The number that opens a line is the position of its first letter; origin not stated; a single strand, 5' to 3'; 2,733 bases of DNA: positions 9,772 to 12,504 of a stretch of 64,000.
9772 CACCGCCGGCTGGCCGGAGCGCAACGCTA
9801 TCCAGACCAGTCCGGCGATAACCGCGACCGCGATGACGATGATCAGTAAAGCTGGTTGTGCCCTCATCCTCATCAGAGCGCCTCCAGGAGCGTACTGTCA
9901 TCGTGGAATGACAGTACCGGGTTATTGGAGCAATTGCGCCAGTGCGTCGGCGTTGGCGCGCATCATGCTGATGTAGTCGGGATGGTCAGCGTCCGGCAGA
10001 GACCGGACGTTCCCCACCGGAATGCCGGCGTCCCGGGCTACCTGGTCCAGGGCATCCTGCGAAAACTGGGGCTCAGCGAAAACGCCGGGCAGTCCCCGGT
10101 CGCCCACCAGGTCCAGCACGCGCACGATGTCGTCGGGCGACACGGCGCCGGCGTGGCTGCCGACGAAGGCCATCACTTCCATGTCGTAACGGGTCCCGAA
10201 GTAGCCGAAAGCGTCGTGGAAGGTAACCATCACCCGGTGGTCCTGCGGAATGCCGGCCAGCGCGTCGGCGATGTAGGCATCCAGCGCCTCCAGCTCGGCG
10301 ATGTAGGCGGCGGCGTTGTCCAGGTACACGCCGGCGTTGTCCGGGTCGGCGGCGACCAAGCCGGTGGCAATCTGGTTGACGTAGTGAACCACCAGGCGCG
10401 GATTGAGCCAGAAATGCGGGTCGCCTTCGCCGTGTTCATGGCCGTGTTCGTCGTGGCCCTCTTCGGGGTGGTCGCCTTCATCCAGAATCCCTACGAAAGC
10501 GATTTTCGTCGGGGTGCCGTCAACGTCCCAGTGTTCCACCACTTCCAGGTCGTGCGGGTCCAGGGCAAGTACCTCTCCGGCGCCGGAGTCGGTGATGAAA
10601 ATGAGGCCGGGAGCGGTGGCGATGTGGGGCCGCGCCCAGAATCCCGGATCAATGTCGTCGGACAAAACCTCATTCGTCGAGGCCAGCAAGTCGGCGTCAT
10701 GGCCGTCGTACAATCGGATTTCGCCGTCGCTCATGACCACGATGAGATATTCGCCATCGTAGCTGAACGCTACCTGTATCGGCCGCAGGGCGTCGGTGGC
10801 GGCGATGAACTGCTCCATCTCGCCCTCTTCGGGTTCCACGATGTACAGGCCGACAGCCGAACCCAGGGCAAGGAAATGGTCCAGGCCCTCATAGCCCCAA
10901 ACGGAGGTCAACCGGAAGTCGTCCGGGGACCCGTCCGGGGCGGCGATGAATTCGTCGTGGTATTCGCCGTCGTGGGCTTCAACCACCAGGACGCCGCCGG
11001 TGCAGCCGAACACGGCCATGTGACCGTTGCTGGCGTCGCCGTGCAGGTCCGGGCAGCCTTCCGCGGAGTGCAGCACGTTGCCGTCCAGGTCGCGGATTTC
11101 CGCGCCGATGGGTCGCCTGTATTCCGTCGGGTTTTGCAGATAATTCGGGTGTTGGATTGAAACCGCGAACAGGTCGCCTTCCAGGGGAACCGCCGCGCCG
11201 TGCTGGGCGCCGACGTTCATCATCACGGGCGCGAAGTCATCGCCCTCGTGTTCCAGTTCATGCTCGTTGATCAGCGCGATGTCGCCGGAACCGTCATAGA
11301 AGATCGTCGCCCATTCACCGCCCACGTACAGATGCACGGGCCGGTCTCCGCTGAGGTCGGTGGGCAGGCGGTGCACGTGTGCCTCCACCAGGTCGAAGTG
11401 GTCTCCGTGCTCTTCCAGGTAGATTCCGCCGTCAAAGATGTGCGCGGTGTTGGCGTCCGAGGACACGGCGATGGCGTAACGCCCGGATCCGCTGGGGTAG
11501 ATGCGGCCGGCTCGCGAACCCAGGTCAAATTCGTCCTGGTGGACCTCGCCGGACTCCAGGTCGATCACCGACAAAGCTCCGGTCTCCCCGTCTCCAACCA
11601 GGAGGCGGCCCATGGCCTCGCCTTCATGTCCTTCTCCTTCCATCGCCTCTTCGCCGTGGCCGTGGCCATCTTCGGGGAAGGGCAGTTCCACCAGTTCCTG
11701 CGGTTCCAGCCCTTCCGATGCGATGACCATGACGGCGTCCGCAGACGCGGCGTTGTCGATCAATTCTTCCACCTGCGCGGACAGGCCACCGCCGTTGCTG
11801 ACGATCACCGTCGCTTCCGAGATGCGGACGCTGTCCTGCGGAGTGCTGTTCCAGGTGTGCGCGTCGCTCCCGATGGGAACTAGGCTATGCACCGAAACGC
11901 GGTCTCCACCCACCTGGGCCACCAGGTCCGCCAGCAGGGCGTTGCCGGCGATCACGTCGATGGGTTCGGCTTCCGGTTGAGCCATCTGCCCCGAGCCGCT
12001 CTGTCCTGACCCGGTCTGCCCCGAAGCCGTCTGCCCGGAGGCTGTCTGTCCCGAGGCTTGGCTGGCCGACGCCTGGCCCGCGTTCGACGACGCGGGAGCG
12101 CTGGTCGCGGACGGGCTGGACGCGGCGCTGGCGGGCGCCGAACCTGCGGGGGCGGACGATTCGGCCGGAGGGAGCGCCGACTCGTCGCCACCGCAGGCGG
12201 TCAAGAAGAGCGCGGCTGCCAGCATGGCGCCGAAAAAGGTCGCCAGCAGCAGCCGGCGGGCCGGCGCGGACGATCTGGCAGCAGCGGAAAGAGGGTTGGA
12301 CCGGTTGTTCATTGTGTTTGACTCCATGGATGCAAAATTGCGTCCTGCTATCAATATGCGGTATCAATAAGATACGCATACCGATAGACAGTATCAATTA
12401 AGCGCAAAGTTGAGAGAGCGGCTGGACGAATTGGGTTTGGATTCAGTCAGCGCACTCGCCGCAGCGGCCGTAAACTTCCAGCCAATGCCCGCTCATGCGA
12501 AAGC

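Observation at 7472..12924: Zur-linked zinc-uptake operon with non-canonical cargo and no ATPase gene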

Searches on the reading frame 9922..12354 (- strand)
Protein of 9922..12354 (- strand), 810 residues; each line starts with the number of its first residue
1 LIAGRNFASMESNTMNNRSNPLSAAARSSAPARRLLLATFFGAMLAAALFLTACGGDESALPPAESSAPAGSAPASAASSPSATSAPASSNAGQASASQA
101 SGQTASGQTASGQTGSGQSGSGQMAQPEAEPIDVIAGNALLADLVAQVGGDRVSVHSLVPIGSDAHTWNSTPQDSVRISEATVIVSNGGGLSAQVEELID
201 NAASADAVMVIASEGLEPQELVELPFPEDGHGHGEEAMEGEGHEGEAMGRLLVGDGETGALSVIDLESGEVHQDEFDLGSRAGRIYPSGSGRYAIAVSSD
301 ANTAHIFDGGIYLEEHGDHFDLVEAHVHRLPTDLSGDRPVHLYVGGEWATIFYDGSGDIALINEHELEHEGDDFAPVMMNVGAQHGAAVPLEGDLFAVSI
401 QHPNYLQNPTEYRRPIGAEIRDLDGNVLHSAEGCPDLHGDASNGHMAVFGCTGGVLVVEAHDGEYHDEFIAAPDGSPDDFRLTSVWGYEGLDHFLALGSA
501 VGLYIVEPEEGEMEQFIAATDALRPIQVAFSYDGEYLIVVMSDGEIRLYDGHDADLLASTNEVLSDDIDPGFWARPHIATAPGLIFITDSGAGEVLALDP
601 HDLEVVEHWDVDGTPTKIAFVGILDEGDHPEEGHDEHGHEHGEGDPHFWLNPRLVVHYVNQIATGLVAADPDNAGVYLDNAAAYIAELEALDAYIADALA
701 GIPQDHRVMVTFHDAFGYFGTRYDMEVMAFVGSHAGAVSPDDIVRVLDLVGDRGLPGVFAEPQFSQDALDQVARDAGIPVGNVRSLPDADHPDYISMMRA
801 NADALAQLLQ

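Call 3: search_protein_families(library=pfam, proteins=[window:9922-12354:-], max_evalue=0.01)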
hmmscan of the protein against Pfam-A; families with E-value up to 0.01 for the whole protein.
window:9922-12354:- (810 aa): 3 families
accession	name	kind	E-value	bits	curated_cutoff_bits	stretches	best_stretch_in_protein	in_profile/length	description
PF01297.22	ZnuA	-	1.7e-71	241.2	29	2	627-807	82-262/263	Zinc-uptake complex component A periplasmic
PF12894.13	ANAPC4_WD40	-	0.0026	18.4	22.9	0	527-560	43-76/91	Anaphase-promoting complex subunit 4 WD40 domain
PF24807.1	WD40_CDC20-Fz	-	0.0039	17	200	1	493-561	21-90/292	CDC20/Fizzy WD40 domain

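Call 6: search_solved_structures(query=window:9922-12354:-, max_evalue=0.01, show_alignments=3)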
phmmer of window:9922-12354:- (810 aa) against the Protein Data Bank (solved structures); distinct sequences matched with E-value up to 0.01: 54.
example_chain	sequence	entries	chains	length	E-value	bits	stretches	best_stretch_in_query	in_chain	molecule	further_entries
5kzj_A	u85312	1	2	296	1.6e-36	129.4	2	641-808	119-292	Periplasmic solute binding protein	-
5w56_A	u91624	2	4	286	1.4e-35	126.4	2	641-808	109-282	Periplasmic solute binding protein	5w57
6xpn_B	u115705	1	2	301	2.2e-35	125.7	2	641-808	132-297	Periplasmic solute binding protein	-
5hx7_A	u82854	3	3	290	3e-30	108.7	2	642-804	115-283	Manganese-binding lipoprotein MntA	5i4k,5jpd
4irm_A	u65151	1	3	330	5.2e-30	107.9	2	644-782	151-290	Mn transporter; MntC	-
3ujp_A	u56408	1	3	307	2.8e-29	105.5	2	644-782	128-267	Mn transporter subunit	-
1xvl_A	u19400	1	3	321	2.9e-29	105.5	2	644-782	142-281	Mn transporter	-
8svc_A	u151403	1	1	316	2.1e-28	102.6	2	644-807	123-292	Metal ABC transporter substrate-binding protein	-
3hh8_A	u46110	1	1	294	7.2e-28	100.8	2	636-807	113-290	Metal ABC transporter substrate-binding lipoprotein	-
1psz_A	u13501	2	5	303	1e-27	100.3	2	636-807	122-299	PROTEIN (SURFACE ANTIGEN PSAA) | MANGANESE ABC TRANSPORTER SUBSTRATE-BINDING LIPOPROTEIN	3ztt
4uto_A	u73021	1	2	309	1.4e-27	99.9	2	636-807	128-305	MANGANESE ABC TRANSPORTER SUBSTRATE-BINDING LIPOPROTEIN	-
4utp_A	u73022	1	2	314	2.1e-27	99.3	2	637-807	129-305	MANGANESE ABC TRANSPORTER SUBSTRATE-BINDING LIPOPROTEIN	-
1pq4_A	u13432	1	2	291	6.4e-27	97.7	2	628-801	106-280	periplasmic binding protein component of an ABC type zinc uptake transporter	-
8yj8_A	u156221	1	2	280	6.8e-27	97.6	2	636-807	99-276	Iron ABC transporter substrate-binding lipoprotein MtsA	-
3zk9_A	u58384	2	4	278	8.1e-27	97.4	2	637-807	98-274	MANGANESE ABC TRANSPORTER SUBSTRATE-BINDING LIPOPROTEIN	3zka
6cmk_B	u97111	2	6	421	3.6e-26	95.2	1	244-642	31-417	AztD protein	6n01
6ck1_B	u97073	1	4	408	8.2e-26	94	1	240-622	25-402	A1B2F4 protein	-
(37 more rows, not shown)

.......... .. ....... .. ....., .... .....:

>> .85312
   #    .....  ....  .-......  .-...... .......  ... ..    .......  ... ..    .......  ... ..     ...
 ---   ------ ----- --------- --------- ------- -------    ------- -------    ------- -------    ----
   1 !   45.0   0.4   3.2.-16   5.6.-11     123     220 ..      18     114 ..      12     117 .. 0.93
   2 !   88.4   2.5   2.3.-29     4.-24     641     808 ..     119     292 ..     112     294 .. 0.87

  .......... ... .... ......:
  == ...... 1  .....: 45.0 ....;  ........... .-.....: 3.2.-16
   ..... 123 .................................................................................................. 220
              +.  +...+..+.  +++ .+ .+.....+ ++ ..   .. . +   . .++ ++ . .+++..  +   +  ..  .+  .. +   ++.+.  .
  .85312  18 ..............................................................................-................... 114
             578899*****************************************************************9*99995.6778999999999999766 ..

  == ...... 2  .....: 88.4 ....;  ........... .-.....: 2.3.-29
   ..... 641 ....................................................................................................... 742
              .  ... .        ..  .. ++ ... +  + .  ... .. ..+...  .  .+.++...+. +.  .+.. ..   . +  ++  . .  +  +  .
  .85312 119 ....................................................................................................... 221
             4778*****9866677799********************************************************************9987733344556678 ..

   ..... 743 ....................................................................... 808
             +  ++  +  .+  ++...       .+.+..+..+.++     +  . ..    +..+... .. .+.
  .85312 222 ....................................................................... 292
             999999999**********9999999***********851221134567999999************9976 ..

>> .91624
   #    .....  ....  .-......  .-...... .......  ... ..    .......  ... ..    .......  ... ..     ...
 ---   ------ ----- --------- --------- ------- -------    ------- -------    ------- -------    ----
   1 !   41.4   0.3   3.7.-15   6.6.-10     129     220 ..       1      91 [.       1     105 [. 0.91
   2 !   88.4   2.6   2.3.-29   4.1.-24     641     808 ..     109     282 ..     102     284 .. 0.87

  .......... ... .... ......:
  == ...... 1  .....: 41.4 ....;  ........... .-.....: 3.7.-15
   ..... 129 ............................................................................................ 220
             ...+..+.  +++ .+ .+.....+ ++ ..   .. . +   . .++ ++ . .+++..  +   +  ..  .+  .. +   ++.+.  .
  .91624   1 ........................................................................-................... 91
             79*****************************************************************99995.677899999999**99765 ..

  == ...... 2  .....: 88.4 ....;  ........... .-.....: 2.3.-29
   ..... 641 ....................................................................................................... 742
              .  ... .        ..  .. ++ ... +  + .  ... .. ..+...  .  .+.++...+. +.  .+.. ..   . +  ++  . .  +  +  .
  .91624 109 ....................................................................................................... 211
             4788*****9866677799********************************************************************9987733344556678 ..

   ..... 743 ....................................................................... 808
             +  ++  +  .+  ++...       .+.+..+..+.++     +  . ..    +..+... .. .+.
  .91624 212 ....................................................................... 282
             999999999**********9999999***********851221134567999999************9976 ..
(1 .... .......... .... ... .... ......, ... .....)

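Call 7: search_protein_families(library=ncbifam, proteins=[window:9922-12354:-], max_evalue=0.001)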
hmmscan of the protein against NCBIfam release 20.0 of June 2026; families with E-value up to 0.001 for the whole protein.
window:9922-12354:- (810 aa): 10 families
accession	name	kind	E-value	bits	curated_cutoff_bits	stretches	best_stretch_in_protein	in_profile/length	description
NF040870.1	AztC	equivalog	1.4e-55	188.7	350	2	630-807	89-275/277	zinc ABC transporter substrate-binding protein AztC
TIGR03772.1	anch_rpt_subst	equivalog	1.4e-46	159.2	350.45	2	639-809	311-485/486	anchored repeat ABC transporter, substrate-binding protein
NF053842.1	MnTportMntCDein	equivalog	8.6e-43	146.6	400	2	631-779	96-247/281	manganese ABC transporter substrate-binding protein MntC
NF053703.1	Mn_SBP_EfaA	exception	1.4e-37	129.5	485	2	639-781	133-276/310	Mn/Fe ABC transporter substrate-binding lipoprotein EfaA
NF038015.2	AztD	exception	4e-36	124.5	400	1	253-621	1-354/356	zinc metallochaperone AztD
NF040928.1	ABC_lipo_SloC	subfamily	6.7e-33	114.1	525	2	638-807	125-300/304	metal ABC transporter substrate-binding lipoprotein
NF047355.1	ABC_bind_Mn_Staph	exception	2.3e-27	96.1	500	2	639-773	132-267/309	manganese ABC transporter substrate-binding lipoprotein MntC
NF033605.1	Zn_bnd_ABC_AdcA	exception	3.1e-21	76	700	2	626-775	133-281/517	zinc ABC transporter substrate-binding lipoprotein AdcA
NF007091.2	PRK09545.1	equivalog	7.4e-19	68.1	268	1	628-788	132-292/318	zinc ABC transporter substrate-binding protein ZnuA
NF058595.1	invert_tail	domain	3.3e-05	24.2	37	1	26-72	44-90/113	lipo-invert putative C-terminal anchoring domain-containing protein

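Call 11: find_homologous_proteins(query=window:9922-12327:-, max_evalue=1e-10)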
Query window:9922-12327:- (801 aa): 622 proteins with E <= 1e-10 among 8000 candidates; the best 120 are listed.
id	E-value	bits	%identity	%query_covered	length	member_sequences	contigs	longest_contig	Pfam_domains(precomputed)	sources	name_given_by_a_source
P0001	0.0e+0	1778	100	99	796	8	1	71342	PF01297.23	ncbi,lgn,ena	-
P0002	0.0e+0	1399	78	99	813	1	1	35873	PF01297.23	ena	-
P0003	0.0e+0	1391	78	99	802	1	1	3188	PF01297.23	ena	-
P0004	0.0e+0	1340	75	99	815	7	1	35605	PF01297.23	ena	-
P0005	0.0e+0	1336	75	99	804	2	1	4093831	PF01297.23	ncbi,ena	-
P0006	0.0e+0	1326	75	99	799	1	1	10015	PF01297.23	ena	-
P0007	0.0e+0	1314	74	99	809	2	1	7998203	PF01297.23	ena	-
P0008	0.0e+0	1310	76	98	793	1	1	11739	PF01297.23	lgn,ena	-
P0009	0.0e+0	1309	77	97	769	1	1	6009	PF01297.23,PF12894.14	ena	-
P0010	0.0e+0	1302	74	97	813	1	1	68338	PF01297.23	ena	-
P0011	0.0e+0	1297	74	99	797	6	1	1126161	PF01297.23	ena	-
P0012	0.0e+0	1293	74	97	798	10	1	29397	PF01297.23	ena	-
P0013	0.0e+0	1289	74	97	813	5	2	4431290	PF01297.23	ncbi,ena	-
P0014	0.0e+0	1285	72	99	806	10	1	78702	PF01297.23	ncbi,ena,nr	ncbi:MAG: zinc ABC transporter substrate-binding protein [Chloroflexi bacterium]|nr:zinc ABC transpo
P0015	0.0e+0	1278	74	97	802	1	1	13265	PF01297.23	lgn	-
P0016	0.0e+0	1274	73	99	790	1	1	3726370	PF01297.23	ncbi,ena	-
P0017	0.0e+0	1272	74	99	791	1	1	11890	PF01297.23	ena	-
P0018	0.0e+0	1269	74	99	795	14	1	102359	PF01297.23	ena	-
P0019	0.0e+0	1268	74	97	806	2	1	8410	PF01297.23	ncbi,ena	-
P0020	0.0e+0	1250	79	86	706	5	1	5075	PF01297.23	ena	-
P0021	0.0e+0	1247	72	99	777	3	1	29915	PF01297.23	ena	-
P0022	0.0e+0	1231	71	99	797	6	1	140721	PF01297.23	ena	-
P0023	0.0e+0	1220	70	100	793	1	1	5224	PF01297.23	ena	-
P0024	0.0e+0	1218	72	95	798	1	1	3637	PF01297.23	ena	-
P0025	0.0e+0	1214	70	97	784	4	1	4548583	PF01297.23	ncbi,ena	-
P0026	0.0e+0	1214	72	95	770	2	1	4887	PF01297.23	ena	-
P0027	0.0e+0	1213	72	96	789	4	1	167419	PF01297.23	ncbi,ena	-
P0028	0.0e+0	1211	70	99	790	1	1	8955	PF01297.23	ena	-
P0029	0.0e+0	1211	70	99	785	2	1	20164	PF01297.23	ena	-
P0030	0.0e+0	1209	70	99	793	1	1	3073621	PF01297.23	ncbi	-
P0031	0.0e+0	1209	71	96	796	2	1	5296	PF01297.23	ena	-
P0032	0.0e+0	1208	70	99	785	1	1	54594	PF01297.23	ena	-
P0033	0.0e+0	1204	70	99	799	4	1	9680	PF01297.23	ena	-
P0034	0.0e+0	1202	75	85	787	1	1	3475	PF01297.23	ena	-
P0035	0.0e+0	1196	69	99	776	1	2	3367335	PF01297.23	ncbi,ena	-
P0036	0.0e+0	1194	74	86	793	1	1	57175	PF01297.23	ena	-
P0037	0.0e+0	1190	70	95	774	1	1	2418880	PF01297.23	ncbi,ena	-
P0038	0.0e+0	1189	70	95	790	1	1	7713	PF01297.23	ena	-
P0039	0.0e+0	1189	73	85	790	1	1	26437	PF01297.23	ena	-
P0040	0.0e+0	1188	69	99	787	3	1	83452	PF01297.23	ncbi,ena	-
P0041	0.0e+0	1188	69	95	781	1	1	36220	PF01297.23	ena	-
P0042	0.0e+0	1187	75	86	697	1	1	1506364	PF01297.23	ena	-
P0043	0.0e+0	1187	70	99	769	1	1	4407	PF01297.23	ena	-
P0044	0.0e+0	1186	70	99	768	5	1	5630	PF01297.23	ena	-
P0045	0.0e+0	1186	71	95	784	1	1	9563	PF01297.23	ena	-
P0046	0.0e+0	1185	69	98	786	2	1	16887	PF01297.23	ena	-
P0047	0.0e+0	1185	69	97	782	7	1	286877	PF01297.23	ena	-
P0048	0.0e+0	1184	70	99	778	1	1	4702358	PF01297.23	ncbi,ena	-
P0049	0.0e+0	1184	68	99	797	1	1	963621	PF01297.23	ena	-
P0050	0.0e+0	1184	68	95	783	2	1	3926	PF01297.23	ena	-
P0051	0.0e+0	1183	76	86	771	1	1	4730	PF01297.23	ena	-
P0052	0.0e+0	1183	68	100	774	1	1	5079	PF01297.23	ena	-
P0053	0.0e+0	1183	70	95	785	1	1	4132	PF01297.23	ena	-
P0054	0.0e+0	1183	70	99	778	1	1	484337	PF01297.23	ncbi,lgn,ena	-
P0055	0.0e+0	1182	71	95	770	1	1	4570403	PF01297.23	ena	-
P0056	0.0e+0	1181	76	86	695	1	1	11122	PF01297.23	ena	-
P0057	0.0e+0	1181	70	95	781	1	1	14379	PF01297.23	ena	-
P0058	0.0e+0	1181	74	85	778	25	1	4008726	PF01297.23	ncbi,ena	-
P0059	0.0e+0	1181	69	99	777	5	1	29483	PF01297.23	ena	-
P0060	0.0e+0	1180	68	98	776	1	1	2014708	PF01297.23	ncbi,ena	-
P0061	0.0e+0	1180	68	95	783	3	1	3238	PF01297.23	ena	-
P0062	0.0e+0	1180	71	95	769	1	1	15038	PF01297.23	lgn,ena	-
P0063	0.0e+0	1179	67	99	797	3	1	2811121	PF01297.23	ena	-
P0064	0.0e+0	1178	76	85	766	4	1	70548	PF01297.23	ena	-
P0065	0.0e+0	1177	74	85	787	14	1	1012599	PF01297.23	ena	-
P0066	0.0e+0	1177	71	85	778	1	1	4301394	PF01297.23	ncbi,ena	-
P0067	0.0e+0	1177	74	85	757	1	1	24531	PF01297.23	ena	-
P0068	0.0e+0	1175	70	99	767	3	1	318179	PF01297.23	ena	-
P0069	0.0e+0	1175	70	99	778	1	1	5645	PF01297.23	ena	-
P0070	0.0e+0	1175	71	95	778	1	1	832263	PF01297.23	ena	-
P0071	0.0e+0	1174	68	99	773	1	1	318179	PF01297.23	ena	-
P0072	0.0e+0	1174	74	85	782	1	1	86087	PF01297.23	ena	-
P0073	0.0e+0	1174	68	99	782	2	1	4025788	PF01297.23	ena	-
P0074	0.0e+0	1173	73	85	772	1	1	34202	PF01297.23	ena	-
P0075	0.0e+0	1173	70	99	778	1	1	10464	PF01297.23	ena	-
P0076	0.0e+0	1173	74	85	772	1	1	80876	PF01297.23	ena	-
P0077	0.0e+0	1172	75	86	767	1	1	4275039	PF01297.23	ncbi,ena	-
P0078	0.0e+0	1172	75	85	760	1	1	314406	PF01297.23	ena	-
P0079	0.0e+0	1171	74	85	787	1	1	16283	PF01297.23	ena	-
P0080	0.0e+0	1171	76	85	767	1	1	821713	PF01297.23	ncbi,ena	-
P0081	0.0e+0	1171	69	96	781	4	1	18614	PF01297.23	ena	-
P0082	0.0e+0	1171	69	95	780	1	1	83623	PF01297.23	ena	-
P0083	0.0e+0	1171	71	95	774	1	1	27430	PF01297.23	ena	-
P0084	0.0e+0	1171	73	85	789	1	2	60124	PF01297.23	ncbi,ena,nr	ncbi:MAG: zinc ABC transporter substrate-binding protein [Chloroflexota bacterium]|nr:zinc ABC trans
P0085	0.0e+0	1171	67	99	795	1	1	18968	PF01297.23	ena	-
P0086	0.0e+0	1170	75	86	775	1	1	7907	PF01297.23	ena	-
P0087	0.0e+0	1170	69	99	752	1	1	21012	PF01297.23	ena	-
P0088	0.0e+0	1169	72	85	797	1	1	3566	PF01297.23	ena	-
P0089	0.0e+0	1168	72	85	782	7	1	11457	PF01297.23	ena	-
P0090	0.0e+0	1167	70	95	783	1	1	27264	PF01297.23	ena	-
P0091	0.0e+0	1163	69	95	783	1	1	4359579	PF01297.23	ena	-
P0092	0.0e+0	1163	74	85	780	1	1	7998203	PF01297.23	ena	-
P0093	0.0e+0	1163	68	95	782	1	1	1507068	PF01297.23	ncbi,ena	-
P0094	0.0e+0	1162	68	95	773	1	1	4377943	PF01297.23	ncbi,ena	-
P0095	0.0e+0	1160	75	85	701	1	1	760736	PF01297.23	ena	-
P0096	0.0e+0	1160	71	95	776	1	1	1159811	PF01297.23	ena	-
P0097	0.0e+0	1159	70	99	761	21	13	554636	PF01297.23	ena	-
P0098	0.0e+0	1159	69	99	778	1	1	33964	PF01297.23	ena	-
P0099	0.0e+0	1156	69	97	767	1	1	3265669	PF01297.23,PF12894.14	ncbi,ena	-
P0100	0.0e+0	1155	71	85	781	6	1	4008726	PF01297.23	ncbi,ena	-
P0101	0.0e+0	1153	69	95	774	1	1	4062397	PF01297.23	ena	-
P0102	0.0e+0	1151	70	95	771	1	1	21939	PF01297.23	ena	-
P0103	0.0e+0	1151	69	95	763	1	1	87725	PF01297.23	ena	-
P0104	0.0e+0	1149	68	95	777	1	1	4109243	PF01297.23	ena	-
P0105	0.0e+0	1149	73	85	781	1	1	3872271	PF01297.23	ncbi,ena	-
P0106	0.0e+0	1148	70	95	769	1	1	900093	PF01297.23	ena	-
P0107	0.0e+0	1146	68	95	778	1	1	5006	PF01297.23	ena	-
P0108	0.0e+0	1146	74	85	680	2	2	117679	PF01297.23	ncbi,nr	ncbi:MAG: metal ABC transporter substrate-binding protein [Chloroflexota bacterium]|nr:metal ABC tra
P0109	0.0e+0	1145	68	95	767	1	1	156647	PF01297.23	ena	-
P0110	0.0e+0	1145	73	85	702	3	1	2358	PF01297.23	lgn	-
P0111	0.0e+0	1145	70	95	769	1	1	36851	PF01297.23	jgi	-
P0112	0.0e+0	1142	70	95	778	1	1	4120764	PF01297.23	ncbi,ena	-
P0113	0.0e+0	1141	67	97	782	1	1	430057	PF01297.23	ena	-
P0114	0.0e+0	1141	70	95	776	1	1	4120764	PF01297.23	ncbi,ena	-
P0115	0.0e+0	1141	70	95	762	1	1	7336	PF01297.23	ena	-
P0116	0.0e+0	1140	68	95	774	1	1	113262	PF01297.23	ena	-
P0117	0.0e+0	1140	68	99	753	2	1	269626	PF01297.23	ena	-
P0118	0.0e+0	1140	68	97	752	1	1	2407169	PF01297.23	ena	-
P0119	0.0e+0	1140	68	95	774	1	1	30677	PF01297.23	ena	-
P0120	0.0e+0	1137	68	97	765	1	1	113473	PF01297.23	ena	-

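Call 13: find_encoding_contigs(protein=P0005, flank=10000, max_places=2)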
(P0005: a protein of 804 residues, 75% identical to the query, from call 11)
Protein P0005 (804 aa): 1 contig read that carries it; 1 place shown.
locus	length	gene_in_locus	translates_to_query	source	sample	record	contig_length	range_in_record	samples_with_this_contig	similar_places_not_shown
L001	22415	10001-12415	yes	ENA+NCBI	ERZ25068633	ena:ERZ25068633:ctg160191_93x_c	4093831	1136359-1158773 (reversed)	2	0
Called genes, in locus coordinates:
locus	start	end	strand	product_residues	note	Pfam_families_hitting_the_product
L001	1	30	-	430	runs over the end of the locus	-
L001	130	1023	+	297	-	PF01522:Polysacc_deac_1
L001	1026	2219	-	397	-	PF00890:FAD_binding_2 (weak), PF01134:GIDA (faint), PF01266:DAO, PF01946:Thi4 (faint), PF07992:Pyr_redox_2 (weak), PF13450:NAD_binding_8 (weak)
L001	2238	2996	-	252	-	PF00561:Abhydrolase_1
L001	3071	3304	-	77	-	PF07311:Dodecin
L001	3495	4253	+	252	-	PF00561:Abhydrolase_1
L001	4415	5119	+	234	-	PF02811:PHP, PF13263:PHP_C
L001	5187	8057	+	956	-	PF00929:RNase_T, PF00270:DEAD (weak), PF04851:ResIII (faint), PF13307:Helicase_C_2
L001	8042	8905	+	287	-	PF07934:OGG_N, PF00730:HhH-GPD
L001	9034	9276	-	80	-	PF09723:Zn_ribbon_8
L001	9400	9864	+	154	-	PF01475:FUR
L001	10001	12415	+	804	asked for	PF01297:ZnuA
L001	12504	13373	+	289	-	PF00950:ABC-3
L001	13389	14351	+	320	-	PF11376:DUF3179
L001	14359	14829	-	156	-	PF00196:GerE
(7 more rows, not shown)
